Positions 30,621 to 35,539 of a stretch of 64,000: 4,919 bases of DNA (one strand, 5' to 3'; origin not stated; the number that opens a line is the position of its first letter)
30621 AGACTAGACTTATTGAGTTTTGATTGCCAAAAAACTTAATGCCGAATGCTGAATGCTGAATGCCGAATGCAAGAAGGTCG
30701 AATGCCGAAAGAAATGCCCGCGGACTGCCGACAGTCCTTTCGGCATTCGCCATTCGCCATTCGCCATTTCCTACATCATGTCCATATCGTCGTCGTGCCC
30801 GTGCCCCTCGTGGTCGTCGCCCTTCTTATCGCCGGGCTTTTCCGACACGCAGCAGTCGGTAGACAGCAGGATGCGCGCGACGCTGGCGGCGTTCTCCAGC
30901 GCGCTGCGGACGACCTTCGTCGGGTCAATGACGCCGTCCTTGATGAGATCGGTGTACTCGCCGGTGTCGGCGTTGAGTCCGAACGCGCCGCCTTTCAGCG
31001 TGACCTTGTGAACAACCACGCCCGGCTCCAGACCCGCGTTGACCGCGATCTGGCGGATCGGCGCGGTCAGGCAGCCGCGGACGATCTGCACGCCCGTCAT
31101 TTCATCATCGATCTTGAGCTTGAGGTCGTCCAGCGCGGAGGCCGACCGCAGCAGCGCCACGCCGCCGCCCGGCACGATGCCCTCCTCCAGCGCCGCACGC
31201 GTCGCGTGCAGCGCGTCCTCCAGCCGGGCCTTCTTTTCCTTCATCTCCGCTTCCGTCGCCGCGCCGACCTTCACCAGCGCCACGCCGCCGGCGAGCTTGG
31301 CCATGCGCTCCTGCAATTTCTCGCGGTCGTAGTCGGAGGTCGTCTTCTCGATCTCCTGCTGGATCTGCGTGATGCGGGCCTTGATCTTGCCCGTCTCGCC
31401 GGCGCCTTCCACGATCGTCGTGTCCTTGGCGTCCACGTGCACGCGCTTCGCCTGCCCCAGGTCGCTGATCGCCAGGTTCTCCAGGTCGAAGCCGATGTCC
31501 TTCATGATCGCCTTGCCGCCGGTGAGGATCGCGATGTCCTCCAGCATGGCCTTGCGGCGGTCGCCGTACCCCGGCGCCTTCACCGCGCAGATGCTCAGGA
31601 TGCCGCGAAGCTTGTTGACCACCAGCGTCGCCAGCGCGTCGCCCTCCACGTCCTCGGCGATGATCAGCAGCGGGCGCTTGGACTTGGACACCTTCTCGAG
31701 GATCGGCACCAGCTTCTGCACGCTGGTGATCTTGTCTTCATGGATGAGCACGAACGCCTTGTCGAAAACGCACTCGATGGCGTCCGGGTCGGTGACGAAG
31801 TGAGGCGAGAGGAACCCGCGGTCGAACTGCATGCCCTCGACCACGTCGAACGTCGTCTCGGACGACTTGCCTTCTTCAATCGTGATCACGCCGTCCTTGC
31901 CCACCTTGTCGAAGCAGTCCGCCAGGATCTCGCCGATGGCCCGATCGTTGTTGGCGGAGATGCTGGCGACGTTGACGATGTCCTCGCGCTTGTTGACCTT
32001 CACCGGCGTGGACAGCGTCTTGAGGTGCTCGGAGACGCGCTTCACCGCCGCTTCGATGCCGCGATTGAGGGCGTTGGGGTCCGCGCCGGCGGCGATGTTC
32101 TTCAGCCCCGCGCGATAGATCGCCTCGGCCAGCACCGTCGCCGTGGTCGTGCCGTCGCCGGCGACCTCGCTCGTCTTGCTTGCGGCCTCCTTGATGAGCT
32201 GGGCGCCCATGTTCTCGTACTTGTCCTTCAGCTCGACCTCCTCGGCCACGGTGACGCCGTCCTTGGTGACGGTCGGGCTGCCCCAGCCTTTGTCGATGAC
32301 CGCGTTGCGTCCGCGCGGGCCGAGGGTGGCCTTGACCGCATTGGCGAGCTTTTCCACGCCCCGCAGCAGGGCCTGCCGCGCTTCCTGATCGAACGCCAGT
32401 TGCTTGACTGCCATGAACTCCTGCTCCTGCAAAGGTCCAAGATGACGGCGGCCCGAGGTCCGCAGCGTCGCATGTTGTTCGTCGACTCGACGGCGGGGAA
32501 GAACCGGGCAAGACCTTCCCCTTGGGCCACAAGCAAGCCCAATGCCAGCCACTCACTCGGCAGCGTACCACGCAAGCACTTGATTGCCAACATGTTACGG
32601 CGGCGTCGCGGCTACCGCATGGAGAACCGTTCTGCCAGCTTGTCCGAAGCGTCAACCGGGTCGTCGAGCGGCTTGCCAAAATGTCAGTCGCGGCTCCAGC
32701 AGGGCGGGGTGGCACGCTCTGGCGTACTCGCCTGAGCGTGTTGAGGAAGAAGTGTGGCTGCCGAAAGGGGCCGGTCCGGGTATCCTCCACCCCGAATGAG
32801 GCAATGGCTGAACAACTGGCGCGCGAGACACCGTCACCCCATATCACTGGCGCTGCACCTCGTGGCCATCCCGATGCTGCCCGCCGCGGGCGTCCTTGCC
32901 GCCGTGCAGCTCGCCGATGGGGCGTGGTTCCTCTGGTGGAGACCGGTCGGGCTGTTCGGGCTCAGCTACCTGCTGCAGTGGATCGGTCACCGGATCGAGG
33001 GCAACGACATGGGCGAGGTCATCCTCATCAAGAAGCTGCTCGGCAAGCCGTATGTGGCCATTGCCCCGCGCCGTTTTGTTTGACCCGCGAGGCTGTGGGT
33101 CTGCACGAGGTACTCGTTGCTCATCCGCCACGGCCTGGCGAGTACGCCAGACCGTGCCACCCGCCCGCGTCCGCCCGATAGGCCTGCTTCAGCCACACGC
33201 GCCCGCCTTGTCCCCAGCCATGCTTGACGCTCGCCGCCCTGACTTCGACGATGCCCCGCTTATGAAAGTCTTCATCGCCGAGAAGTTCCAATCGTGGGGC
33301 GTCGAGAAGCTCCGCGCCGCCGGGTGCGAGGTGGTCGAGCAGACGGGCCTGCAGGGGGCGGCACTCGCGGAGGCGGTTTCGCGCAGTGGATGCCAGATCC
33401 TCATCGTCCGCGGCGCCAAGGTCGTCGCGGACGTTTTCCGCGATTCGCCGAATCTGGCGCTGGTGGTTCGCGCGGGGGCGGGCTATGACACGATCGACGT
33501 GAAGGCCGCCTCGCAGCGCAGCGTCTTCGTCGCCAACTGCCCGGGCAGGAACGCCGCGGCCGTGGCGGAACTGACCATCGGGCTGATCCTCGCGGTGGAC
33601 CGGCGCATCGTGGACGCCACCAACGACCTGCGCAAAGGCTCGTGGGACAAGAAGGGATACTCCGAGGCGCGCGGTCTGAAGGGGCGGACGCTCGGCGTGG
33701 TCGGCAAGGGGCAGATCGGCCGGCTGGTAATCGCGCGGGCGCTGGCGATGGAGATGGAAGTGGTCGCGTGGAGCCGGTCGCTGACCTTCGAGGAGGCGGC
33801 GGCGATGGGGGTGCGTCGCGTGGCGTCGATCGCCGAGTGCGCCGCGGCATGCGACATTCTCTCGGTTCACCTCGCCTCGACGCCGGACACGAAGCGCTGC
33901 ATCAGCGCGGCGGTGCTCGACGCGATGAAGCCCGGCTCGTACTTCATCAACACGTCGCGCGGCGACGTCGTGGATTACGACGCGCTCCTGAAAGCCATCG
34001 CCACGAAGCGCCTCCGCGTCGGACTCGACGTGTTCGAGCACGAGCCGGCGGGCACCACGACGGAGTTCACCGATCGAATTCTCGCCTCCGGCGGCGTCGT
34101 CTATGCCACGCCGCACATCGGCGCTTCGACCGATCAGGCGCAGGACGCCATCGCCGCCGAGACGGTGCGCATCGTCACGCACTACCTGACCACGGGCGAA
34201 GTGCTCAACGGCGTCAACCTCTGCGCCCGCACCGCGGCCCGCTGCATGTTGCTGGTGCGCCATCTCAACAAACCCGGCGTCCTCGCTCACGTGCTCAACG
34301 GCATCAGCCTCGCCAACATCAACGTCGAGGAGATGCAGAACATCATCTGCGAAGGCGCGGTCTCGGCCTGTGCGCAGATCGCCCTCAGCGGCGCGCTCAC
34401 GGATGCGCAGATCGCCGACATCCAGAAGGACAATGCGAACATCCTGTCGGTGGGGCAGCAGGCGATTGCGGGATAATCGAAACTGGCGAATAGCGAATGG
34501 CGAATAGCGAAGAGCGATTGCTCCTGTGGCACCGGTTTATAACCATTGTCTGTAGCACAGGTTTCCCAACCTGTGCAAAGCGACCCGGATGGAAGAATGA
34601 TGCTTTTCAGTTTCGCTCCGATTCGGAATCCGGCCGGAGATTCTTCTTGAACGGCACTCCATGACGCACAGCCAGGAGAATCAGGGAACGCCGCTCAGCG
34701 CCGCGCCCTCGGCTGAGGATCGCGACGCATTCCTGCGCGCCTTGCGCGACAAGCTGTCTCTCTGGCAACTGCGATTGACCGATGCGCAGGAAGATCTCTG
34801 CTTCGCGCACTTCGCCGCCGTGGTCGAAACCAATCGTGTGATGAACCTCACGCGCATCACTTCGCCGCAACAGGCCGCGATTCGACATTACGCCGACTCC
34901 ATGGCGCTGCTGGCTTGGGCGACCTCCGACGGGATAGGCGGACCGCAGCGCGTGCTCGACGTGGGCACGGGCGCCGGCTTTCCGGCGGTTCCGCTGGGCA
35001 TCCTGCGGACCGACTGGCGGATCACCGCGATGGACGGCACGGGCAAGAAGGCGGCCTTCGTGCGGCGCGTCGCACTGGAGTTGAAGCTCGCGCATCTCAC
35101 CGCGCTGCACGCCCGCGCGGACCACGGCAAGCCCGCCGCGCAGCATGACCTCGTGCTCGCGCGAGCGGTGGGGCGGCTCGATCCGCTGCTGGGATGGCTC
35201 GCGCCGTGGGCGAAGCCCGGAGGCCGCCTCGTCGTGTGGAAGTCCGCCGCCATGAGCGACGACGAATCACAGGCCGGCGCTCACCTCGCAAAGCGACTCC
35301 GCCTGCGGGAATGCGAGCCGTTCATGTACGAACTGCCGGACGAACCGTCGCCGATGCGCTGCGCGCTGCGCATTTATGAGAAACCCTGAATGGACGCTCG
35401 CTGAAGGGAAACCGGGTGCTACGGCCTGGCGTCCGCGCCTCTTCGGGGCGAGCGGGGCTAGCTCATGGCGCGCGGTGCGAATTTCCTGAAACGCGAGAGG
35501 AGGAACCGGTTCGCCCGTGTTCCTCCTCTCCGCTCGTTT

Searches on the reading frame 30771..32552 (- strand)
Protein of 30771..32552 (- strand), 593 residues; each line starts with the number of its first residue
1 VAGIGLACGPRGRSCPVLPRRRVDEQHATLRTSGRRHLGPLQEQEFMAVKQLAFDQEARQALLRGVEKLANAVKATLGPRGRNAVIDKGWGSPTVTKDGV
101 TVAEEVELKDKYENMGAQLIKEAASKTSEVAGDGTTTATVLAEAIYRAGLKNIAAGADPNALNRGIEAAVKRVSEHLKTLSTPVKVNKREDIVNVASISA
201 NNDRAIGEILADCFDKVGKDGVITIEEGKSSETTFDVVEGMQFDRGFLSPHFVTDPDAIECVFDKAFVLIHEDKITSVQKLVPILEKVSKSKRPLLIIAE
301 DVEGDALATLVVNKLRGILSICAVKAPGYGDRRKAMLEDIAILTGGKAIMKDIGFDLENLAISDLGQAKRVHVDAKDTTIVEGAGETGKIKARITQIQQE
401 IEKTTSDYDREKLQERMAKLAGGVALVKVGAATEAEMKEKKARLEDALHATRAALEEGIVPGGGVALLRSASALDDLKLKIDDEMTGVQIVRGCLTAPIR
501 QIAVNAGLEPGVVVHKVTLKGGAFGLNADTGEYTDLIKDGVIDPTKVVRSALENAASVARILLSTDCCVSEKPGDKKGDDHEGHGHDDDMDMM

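Call 37: search_protein_families(library=pfam, proteins=[window:30771-32552:-], max_evalue=0.001)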
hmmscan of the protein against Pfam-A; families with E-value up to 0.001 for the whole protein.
window:30771-32552:- (593 aa): 1 family
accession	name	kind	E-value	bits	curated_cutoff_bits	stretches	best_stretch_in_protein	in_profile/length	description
PF00118.29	Cpn60_TCP1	-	5.8e-77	259.9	34.3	1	69-572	1-489/490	TCP-1/cpn60 chaperonin family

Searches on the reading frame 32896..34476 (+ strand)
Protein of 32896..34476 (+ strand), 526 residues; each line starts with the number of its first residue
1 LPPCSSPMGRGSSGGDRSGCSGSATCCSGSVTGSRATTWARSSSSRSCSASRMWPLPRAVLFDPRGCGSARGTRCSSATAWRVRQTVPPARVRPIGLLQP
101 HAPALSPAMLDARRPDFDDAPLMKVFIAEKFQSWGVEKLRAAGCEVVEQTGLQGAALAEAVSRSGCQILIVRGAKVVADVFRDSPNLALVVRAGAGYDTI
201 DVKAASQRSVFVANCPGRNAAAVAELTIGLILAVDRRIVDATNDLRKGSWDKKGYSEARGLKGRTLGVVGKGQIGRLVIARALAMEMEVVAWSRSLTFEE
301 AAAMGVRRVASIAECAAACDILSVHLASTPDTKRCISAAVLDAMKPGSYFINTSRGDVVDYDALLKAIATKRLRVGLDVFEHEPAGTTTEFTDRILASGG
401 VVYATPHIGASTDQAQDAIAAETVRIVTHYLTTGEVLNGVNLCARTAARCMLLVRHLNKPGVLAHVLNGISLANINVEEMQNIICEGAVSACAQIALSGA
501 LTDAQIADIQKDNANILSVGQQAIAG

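Call 37: search_protein_families(library=pfam, proteins=[window:32896-34476:+], max_evalue=0.001)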
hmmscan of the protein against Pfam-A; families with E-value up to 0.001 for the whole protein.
window:32896-34476:+ (526 aa): 4 families
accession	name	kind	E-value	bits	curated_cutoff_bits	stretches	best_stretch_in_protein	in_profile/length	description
PF02826.25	2-Hacid_dh_C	-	1.3e-45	155.4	25.1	1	228-409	1-178/178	D-isomer specific 2-hydroxyacid dehydrogenase, NAD binding domain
PF00389.36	2-Hacid_dh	-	5.1e-23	81.7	24.6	1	125-441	1-134/134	D-isomer specific 2-hydroxyacid dehydrogenase, catalytic domain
PF03446.21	NAD_binding_2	-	2.2e-09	38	21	1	266-374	2-113/161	NAD binding domain of 6-phosphogluconate dehydrogenase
PF01842.31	ACT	-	0.00034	20.8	27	0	451-480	2-31/66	ACT domain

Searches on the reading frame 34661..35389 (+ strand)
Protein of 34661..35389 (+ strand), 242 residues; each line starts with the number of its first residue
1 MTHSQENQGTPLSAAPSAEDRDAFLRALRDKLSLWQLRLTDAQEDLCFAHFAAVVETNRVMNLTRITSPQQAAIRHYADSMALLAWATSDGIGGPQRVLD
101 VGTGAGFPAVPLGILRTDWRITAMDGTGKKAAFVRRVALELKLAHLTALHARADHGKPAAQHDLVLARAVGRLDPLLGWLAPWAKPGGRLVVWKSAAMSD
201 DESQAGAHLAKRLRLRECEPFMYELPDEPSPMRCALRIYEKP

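Call 37: search_protein_families(library=pfam, proteins=[window:34661-35389:+], max_evalue=0.001)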
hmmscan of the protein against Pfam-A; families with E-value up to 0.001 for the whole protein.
window:34661-35389:+ (242 aa): 1 family
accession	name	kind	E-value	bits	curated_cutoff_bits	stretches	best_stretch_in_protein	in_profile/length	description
PF02527.21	GidB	-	5.5e-33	114.3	27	1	51-204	9-158/184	rRNA small subunit methyltransferase G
